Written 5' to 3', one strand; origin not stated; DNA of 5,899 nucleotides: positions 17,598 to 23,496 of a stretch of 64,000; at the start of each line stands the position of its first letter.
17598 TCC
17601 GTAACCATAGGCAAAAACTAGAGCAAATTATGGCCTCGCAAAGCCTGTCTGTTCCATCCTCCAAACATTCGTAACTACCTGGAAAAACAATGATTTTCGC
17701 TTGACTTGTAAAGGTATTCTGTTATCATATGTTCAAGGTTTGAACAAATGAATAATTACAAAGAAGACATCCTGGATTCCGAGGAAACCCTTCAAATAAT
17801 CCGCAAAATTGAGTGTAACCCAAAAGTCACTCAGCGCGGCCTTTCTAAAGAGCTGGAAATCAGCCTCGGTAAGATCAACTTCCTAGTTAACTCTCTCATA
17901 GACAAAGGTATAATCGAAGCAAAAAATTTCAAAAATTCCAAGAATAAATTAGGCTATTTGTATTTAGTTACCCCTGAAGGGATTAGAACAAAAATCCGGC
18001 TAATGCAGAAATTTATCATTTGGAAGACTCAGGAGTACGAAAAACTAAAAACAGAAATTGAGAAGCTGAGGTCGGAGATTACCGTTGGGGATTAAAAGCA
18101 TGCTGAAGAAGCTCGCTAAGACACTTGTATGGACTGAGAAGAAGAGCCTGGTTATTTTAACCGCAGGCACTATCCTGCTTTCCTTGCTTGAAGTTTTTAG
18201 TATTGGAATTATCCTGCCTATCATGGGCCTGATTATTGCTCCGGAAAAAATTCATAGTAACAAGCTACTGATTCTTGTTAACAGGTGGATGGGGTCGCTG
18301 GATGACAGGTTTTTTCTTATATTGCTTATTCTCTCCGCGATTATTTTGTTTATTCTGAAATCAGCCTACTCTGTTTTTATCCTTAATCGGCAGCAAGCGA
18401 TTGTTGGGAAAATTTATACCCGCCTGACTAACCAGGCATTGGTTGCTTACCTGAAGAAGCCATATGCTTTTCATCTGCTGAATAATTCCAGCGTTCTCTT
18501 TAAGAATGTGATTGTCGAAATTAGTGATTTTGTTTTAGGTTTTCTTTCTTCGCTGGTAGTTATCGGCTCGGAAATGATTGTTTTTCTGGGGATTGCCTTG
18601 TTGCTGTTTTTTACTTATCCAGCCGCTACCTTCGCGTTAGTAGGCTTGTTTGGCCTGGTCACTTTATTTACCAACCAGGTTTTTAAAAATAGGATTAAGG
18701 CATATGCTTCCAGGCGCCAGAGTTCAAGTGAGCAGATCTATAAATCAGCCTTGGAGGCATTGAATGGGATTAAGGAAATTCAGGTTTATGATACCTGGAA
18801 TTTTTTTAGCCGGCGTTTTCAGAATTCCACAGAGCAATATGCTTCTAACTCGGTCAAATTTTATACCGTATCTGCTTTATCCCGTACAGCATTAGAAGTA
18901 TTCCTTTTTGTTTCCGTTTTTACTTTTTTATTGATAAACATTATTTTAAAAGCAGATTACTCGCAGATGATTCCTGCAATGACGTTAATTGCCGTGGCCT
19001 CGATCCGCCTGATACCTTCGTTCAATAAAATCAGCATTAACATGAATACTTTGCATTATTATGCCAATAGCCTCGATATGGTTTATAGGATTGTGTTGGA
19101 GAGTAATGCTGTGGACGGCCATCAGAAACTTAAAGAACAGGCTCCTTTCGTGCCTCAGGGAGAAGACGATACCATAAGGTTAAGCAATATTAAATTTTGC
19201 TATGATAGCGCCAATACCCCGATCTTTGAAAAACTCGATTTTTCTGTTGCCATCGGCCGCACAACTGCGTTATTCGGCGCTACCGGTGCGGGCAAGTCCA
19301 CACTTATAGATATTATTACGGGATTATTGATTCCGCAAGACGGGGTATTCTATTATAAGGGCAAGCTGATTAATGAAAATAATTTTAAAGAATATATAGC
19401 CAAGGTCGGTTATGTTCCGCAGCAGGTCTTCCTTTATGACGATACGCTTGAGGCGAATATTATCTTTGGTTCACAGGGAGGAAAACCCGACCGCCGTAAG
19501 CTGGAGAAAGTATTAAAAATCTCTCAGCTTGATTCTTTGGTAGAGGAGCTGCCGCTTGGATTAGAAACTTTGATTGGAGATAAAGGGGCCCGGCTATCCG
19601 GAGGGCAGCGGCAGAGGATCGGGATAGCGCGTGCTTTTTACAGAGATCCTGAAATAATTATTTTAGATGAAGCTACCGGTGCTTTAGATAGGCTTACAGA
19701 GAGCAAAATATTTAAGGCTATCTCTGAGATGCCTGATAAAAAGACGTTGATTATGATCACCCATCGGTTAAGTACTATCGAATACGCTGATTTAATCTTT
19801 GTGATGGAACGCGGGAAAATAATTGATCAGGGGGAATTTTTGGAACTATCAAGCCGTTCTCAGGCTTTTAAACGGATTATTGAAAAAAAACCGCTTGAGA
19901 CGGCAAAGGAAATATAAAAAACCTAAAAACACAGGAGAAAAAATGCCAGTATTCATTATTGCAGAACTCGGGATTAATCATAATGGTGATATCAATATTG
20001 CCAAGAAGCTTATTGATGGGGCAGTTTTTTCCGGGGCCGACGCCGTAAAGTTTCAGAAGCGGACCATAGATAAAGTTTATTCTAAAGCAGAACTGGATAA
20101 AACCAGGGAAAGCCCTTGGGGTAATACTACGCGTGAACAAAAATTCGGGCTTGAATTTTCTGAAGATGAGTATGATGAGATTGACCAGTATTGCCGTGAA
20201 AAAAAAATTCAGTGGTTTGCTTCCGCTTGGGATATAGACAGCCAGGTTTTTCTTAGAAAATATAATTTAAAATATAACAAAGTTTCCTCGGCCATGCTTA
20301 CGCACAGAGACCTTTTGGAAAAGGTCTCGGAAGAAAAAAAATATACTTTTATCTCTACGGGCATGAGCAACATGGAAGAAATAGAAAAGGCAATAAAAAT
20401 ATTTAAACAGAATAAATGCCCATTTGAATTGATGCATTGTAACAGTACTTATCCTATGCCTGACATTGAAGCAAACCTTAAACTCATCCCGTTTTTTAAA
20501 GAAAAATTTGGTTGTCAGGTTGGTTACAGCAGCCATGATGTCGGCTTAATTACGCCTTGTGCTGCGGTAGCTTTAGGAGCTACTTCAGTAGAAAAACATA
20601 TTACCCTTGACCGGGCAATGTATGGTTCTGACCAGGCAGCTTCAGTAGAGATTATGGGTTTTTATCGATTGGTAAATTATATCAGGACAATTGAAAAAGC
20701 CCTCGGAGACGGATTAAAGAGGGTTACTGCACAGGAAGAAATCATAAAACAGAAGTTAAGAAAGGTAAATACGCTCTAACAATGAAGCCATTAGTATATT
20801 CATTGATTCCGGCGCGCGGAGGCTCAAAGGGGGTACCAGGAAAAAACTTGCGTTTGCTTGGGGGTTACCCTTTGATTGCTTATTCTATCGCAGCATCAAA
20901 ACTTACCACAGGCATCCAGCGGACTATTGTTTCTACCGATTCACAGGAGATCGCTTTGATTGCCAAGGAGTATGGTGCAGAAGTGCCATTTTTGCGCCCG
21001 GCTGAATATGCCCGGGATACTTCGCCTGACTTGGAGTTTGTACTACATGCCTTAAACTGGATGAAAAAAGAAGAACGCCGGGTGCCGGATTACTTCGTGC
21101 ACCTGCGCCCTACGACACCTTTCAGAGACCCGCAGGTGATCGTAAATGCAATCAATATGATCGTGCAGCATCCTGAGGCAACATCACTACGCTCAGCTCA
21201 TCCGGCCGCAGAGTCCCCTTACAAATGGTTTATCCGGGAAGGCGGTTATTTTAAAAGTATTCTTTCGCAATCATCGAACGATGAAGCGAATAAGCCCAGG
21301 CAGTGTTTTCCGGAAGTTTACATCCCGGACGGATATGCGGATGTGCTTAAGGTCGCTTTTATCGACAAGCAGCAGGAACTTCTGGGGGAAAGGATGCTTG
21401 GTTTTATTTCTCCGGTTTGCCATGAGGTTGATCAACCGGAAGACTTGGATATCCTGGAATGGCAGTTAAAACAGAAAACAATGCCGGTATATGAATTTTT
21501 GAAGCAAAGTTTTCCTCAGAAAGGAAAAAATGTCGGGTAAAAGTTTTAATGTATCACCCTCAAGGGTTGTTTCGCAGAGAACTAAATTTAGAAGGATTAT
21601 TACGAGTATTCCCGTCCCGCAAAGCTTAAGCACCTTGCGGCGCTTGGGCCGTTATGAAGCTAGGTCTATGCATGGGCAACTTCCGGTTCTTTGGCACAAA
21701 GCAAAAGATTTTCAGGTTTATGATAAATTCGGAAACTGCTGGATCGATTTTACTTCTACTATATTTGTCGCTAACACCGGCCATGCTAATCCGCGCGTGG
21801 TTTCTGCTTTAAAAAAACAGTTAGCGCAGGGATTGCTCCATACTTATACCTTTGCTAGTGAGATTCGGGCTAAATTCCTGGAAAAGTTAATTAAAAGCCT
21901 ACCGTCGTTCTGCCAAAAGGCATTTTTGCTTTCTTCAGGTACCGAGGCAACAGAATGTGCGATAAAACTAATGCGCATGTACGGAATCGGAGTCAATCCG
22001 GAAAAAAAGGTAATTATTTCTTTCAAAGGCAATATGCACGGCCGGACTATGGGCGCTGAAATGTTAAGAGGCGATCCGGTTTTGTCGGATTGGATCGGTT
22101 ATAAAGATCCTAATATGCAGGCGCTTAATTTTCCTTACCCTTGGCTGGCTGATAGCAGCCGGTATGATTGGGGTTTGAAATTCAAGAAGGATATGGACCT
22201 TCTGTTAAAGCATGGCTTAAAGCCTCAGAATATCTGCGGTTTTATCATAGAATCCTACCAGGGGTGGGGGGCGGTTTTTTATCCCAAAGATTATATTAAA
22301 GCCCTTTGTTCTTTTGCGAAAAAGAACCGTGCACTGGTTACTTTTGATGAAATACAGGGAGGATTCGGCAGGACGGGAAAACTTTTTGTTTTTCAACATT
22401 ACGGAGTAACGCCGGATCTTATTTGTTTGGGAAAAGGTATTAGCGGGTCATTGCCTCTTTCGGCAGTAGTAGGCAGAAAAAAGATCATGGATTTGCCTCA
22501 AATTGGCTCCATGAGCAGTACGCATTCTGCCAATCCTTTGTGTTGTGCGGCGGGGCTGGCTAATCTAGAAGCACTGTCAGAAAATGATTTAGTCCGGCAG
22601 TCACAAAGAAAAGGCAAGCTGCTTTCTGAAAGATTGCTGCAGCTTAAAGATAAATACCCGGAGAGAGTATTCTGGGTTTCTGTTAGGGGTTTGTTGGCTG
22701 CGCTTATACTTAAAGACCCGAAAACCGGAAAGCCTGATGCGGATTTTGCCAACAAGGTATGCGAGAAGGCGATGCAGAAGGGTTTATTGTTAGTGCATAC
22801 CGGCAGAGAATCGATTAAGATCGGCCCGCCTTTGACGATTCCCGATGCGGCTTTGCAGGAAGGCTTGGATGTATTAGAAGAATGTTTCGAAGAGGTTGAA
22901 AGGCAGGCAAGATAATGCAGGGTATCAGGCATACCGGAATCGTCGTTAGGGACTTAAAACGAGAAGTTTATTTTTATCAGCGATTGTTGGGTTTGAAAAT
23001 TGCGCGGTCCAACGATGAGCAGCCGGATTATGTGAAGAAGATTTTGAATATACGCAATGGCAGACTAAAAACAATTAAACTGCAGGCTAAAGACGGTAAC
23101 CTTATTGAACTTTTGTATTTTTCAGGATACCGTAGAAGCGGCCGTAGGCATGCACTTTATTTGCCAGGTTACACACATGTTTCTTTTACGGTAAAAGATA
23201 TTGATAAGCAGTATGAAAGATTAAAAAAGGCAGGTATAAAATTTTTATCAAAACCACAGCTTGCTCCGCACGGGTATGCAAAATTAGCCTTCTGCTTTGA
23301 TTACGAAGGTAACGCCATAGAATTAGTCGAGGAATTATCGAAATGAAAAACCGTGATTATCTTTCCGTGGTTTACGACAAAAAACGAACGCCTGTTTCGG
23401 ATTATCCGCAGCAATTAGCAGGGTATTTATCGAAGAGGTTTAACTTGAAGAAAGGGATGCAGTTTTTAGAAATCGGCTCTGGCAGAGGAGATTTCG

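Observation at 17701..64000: About 46 kb, 43-gene, single-strand translationally coupled glycan super-operon behind one promoter and one EPS-type MarR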

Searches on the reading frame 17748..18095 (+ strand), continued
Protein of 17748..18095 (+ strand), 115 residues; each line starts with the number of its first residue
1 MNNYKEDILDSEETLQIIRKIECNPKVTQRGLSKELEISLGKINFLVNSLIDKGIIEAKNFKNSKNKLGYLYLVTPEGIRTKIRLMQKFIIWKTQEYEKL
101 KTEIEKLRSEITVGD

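Call 39: search_solved_structures(query=window:17748-18095:+, max_evalue=1)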
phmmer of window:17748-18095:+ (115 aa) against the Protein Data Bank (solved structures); distinct sequences matched with E-value up to 1: 14.
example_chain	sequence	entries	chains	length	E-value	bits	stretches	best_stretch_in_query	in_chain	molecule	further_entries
1i1g_A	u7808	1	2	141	0.00078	23.2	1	18-101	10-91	TRANSCRIPTIONAL REGULATOR LRPA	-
6jbx_A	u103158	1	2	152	0.028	18.2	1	11-74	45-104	Fatty acid biosynthesis transcriptional regulator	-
2dbb_A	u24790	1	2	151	0.049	17.4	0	14-85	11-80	Putative HTH-type transcriptional regulator PH0061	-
3vod_A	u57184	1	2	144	0.057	17.2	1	13-78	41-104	Multiple antibiotic resistance protein marR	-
5h3r_A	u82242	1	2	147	0.059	17.1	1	13-78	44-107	Multiple antibiotic resistance protein MarR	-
4gcv_A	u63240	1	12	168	0.065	17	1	32-100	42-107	Putative transcription protein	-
9vg2_A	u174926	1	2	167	0.11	16.3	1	2-109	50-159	MarR-family transcriptional regulator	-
6cmv_A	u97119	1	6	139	0.14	15.9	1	11-83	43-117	Transcriptional regulator Lrs14-like protein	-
1jgs_A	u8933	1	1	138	0.14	15.9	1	12-78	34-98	MULTIPLE ANTIBIOTIC RESISTANCE PROTEIN MARR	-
3voe_A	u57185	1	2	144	0.15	15.8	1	13-78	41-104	Multiple antibiotic resistance protein marR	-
8za5_A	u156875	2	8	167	0.16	15.7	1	3-109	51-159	MarR-family transcriptional regulator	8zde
3vb2_A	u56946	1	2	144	0.22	15.3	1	13-79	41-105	Multiple antibiotic resistance protein marR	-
4jba_A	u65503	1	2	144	0.59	13.9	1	13-79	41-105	Multiple antibiotic resistance protein MarR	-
5unk_A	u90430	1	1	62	0.69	13.7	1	11-45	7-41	Sleeping Beauty transposase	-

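Call 52: predict_structure(alignment_id=A1)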
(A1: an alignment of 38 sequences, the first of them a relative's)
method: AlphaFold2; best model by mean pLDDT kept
length: 115 residues; sequences in the alignment: 38
mean_pLDDT: 88.2   pTM: 0.71
mean pLDDT of the five models: 88.2, 75.5, 75.4, 73.5, 73.2
residues with pLDDT >= 90: 85; 70-90: 22; 50-70: 5; < 50: 3
segments of 3 or more residues with pLDDT < 50: 1-3
pLDDT, mean of each block of 10 residues (from residue 1): 58 93 93 95 94 93 79 94 93 94 93 72
secondary structure, 60 per line:
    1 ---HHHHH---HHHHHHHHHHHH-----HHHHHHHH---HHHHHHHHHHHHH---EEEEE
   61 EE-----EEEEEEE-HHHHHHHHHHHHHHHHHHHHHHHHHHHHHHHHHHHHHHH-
elements in order: H4-8 H12-23 H29-36 H40-52 E56-62 E68-74 H76-114

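Call 55: fold_search(model_id=the predicted structure, library=pdb)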
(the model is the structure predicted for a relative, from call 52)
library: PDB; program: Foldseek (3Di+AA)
matches with E <= 10: 1642; with E <= 0.001: 12
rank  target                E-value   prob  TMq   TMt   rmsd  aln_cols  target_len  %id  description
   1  6cmv_C                1.1e-04  1.00  0.48  0.49   9.6       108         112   23  Crystal structure of Archaeal Biofilm Regulator (AbfR2) from Sulfolobus acidocaldarius (released 2018-11-14)
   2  6cmv_B                2.8e-04  1.00  0.48  0.49  10.1       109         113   24  Crystal structure of Archaeal Biofilm Regulator (AbfR2) from Sulfolobus acidocaldarius (released 2018-11-14)
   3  6abt_A                3.0e-04  1.00  0.66  0.76   2.8        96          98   17  Crystal structure of transcription factor from Listeria monocytogenes (released 2019-06-05)
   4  6abq_A                4.2e-04  1.00  0.66  0.68   5.7       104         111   18  Crystal structure of transcription factor from Listeria monocytogenes (released 2019-06-05)
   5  3r0a_A                4.4e-04  1.00  0.48  0.47   8.3       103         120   18  Possible transcriptional regulator from Methanosarcina mazei Go1 (gi 21227196) (released 2011-03-23)
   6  3r0a_B                5.4e-04  1.00  0.48  0.45   8.1       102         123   19  Possible transcriptional regulator from Methanosarcina mazei Go1 (gi 21227196) (released 2011-03-23)
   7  6xjf_B                5.8e-04  1.00  0.49  0.54   9.0       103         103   17  X-ray crystal structure of Pyrococcus furiosus general transcription factor TFE-alpha (SeMet labeled protein) (released 2020-07-08)
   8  3vod_B                8.0e-04  1.00  0.57  0.49   3.9        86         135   26  Crystal Structure of mutant MarR C80S from E.coli (released 2013-03-06)
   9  6cmv_D                8.0e-04  1.00  0.47  0.49   9.3       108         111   23  Crystal structure of Archaeal Biofilm Regulator (AbfR2) from Sulfolobus acidocaldarius (released 2018-11-14)
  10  6jbx_B                9.8e-04  1.00  0.52  0.43   3.9        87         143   26  Crystal structure of Streptococcus pneumoniae FabT in complex with DNA (released 2019-07-24)
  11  3bj6_B                9.8e-04  1.00  0.54  0.43   8.1       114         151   15  Crystal structure of MarR family transcription regulator SP03579 (released 2007-12-18)
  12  3bj6_A                9.8e-04  1.00  0.54  0.42   8.1       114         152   15  Crystal structure of MarR family transcription regulator SP03579 (released 2007-12-18)
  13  3k0l_A                1.3e-03  1.00  0.62  0.53   3.7        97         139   18  Crystal Structure of Putative MarR Family Transcriptional Regulator from Acinetobacter sp. ADP (released 2009-10-13)
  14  3gfl                  1.3e-03  1.00  0.58  0.49   7.7       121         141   16  Crystal structure of the ST1710 mutant (R90A) protein (released 2009-08-25)
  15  3gfj                  1.4e-03  1.00  0.58  0.49   7.7       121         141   16  Crystal structure of the ST1710 mutant (R89A) protein (released 2009-08-25)
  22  1lj9_A                1.5e-03  1.00  0.53  0.44   4.3        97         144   18  The crystal structure of the transcriptional regulator SlyA (released 2003-01-21)
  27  6jbx_A                1.7e-03  1.00  0.53  0.43   3.5        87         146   26  Crystal structure of Streptococcus pneumoniae FabT in complex with DNA (released 2019-07-24)
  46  1lj9_B                3.0e-03  1.00  0.54  0.45   4.3        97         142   18  The crystal structure of the transcriptional regulator SlyA (released 2003-01-21)
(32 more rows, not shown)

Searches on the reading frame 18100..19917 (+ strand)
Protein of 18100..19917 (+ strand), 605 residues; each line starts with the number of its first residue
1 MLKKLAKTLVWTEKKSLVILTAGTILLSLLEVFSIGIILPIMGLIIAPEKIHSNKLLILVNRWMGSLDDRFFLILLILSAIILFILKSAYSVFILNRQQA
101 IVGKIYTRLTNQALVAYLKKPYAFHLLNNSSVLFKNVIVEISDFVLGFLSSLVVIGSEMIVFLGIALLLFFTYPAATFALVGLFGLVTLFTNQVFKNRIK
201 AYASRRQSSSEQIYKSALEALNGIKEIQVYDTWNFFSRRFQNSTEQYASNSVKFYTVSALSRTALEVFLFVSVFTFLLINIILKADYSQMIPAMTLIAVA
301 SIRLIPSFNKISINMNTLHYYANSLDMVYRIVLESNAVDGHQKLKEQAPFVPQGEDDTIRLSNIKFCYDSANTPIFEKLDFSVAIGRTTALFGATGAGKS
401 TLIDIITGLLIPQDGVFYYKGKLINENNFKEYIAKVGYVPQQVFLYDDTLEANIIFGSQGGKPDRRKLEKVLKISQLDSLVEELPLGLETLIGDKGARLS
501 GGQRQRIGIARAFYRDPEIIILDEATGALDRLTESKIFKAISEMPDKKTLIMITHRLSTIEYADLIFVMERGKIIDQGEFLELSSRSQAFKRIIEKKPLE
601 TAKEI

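Call 4: search_protein_families(library=pfam, proteins=[window:18100-19917:+], max_evalue=0.001)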
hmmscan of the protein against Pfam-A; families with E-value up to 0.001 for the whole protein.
window:18100-19917:+ (605 aa): 4 families
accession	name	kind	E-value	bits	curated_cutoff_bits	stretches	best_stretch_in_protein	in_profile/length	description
PF00005.33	ABC_tran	-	2e-27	96.9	25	1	377-526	2-136/137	ABC transporter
PF00664.28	ABC_membrane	-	1.1e-11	45.4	28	1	68-284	39-250/274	ABC transporter transmembrane region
PF13555.12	AAA_29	-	1.4e-06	28.3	27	1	378-415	14-51/61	P-loop containing region of AAA domain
PF02463.25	SMC_N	-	2.6e-05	24.2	40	0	423-567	64-209/220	RecF/RecN/SMC N terminal domain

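Call 13: search_protein_families(library=ncbifam, proteins=[window:18100-19917:+], max_evalue=0.001)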
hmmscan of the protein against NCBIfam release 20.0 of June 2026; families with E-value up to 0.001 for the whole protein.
window:18100-19917:+ (605 aa): 187 families (the best 25 are shown)
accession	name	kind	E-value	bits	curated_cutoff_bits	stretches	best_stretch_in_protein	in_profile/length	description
NF050066.1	LPSTprtrPglK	equivalog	1.8e-90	304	1000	1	1-572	1-558/558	BC-type lipopolysaccharide transporter PglK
TIGR02203.1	MsbA_lipidA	equivalog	2.7e-84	283.7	602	1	26-587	5-559/572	lipid A export permease/ATP-binding protein MsbA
NF045513.1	HepA_fam_ABC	equivalog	3e-81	273.7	725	1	22-587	41-599/610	heterocyst formation ABC transporter subunit HepA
NF008364.0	PRK11160.1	equivalog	1e-66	225.8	630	1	156-595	142-573/575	heme ABC transporter ATP-binding protein/permease CydC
NF008381.0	PRK11176.1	equivalog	3e-64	217.4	867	1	26-593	16-575/582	lipid A ABC transporter ATP-binding protein/permease MsbA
TIGR03375.1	type_I_sec_LssB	subfamily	5.8e-63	213.3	693.1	1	150-579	262-684/696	type I secretion system permease/ATPase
TIGR02857.1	CydD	equivalog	3.9e-61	207.6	435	1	138-569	111-529/529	thiol reductant ABC exporter subunit CydD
TIGR02204.1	MsbA_rel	hypoth_equivalog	4.2e-61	207.3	780.4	1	104-594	88-572/576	ABC transporter, permease/ATP-binding protein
NF010178.0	PRK13657.1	equivalog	8.1e-61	206.2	733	1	110-601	92-574/588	glucan ABC transporter ATP-binding protein/ permease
TIGR03796.1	NHLM_micro_ABC1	equivalog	3.8e-57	194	853.3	1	32-594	159-709/710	NHLP family bacteriocin export ABC transporter peptidase/permease/ATPase subunit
TIGR03797.1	NHLM_micro_ABC2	equivalog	8.8e-56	189.7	709.4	1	154-595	256-683/686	NHLP bacteriocin export ABC transporter permease/ATPase subunit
TIGR00958.1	3a01208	subfamily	1.7e-54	185.3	874.6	1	345-593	465-710/711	antigen peptide transporter 2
TIGR02868.1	CydC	equivalog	1.7e-54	185.3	329.05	1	157-557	136-530/530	thiol reductant ABC exporter subunit CydC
NF008379.0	PRK11174.1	equivalog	1.2e-53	182.7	684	1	136-597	128-584/588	heme ABC transporter permease/ATP-binding protein CydD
TIGR01842.1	type_I_sec_PrtD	subfamily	3.4e-52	177.7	510.15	1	145-579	111-536/544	type I secretion system permease/ATPase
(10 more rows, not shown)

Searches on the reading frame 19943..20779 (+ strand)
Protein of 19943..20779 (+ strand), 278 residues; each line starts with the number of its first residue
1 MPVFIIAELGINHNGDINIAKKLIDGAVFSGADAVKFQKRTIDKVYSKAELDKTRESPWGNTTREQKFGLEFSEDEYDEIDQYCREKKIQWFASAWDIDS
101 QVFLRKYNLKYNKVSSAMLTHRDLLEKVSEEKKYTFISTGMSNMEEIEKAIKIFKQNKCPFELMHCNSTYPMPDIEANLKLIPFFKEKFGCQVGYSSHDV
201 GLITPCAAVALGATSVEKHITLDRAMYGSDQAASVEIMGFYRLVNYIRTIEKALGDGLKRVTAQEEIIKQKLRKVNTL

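Call 4: search_protein_families(library=pfam, proteins=[window:19943-20779:+], max_evalue=0.001)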
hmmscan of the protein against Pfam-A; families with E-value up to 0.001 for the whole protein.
window:19943-20779:+ (278 aa): 1 family
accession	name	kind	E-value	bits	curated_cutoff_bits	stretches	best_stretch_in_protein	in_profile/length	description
PF03102.20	NeuB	-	4.6e-69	233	22.1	1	23-258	1-240/241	NeuB family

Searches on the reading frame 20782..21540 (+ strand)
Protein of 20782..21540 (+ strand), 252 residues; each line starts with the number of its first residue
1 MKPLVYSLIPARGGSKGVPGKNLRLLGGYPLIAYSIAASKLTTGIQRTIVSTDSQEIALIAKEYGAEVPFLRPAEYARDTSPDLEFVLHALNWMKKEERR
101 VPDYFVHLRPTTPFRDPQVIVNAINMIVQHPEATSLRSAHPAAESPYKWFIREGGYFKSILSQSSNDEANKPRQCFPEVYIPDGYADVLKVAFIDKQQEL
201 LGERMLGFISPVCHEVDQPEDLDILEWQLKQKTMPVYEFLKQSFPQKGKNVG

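Call 4: search_protein_families(library=pfam, proteins=[window:20782-21540:+], max_evalue=0.001)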
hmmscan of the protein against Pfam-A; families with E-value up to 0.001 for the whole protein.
window:20782-21540:+ (252 aa): 1 family
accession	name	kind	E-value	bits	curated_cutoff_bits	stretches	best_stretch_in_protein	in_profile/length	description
PF02348.25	CTP_transf_3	-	2.1e-19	70.6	22.6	1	8-134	3-121/217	Cytidylyltransferase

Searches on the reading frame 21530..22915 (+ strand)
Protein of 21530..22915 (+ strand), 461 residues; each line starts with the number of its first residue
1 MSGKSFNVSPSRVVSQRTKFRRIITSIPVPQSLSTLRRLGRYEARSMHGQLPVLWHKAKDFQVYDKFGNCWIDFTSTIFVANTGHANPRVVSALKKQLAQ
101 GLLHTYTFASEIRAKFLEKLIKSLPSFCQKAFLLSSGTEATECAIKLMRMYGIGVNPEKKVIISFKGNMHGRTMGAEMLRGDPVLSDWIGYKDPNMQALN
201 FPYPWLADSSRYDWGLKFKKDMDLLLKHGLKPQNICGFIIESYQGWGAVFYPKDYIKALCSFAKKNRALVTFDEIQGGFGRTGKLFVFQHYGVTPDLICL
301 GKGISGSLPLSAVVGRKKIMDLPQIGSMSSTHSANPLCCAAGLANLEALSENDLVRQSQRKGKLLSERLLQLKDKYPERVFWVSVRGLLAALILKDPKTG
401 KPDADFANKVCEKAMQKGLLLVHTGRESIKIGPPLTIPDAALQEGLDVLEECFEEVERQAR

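Call 4: search_protein_families(library=pfam, proteins=[window:21530-22915:+], max_evalue=0.001)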
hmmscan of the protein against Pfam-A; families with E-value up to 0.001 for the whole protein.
window:21530-22915:+ (461 aa): 1 family
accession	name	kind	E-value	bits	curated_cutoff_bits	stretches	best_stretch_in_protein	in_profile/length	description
PF00202.27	Aminotran_3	-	2.3e-89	300.3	30.5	1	48-452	6-402/403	Aminotransferase class-III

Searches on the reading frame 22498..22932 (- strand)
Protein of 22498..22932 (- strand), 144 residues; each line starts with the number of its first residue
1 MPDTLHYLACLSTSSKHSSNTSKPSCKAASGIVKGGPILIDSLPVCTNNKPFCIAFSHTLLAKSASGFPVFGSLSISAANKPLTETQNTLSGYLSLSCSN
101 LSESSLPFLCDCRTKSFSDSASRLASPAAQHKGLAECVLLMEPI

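Call 64: search_protein_families(library=pfam, proteins=[window:22498-22932:-], max_evalue=0.01)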
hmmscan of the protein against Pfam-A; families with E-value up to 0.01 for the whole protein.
window:22498-22932:- (144 aa): 0 families

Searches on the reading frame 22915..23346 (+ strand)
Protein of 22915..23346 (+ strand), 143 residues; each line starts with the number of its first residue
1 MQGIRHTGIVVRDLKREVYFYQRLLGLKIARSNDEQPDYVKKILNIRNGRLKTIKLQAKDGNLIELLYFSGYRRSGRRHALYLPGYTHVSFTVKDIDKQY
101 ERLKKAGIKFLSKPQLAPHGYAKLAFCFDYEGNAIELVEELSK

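Call 4: search_protein_families(library=pfam, proteins=[window:22915-23346:+], max_evalue=0.001)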
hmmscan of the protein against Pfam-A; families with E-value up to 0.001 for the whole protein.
window:22915-23346:+ (143 aa): 4 families
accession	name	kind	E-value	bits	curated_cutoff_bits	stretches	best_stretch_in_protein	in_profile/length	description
PF00903.31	Glyoxalase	-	2.7e-16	60.5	20.6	1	3-137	1-121/121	Glyoxalase/Bleomycin resistance protein/Dioxygenase superfamily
PF13669.12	Glyoxalase_4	-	2.6e-10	41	27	1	5-114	1-97/109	Glyoxalase/Bleomycin resistance protein/Dioxygenase superfamily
PF12681.13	Glyoxalase_2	-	1.2e-05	25.6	30.1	0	89-141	65-117/118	Glyoxalase-like domain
PF18029.7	Glyoxalase_6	-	0.00012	23.1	23.6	1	11-137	6-105/106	Glyoxalase-like domain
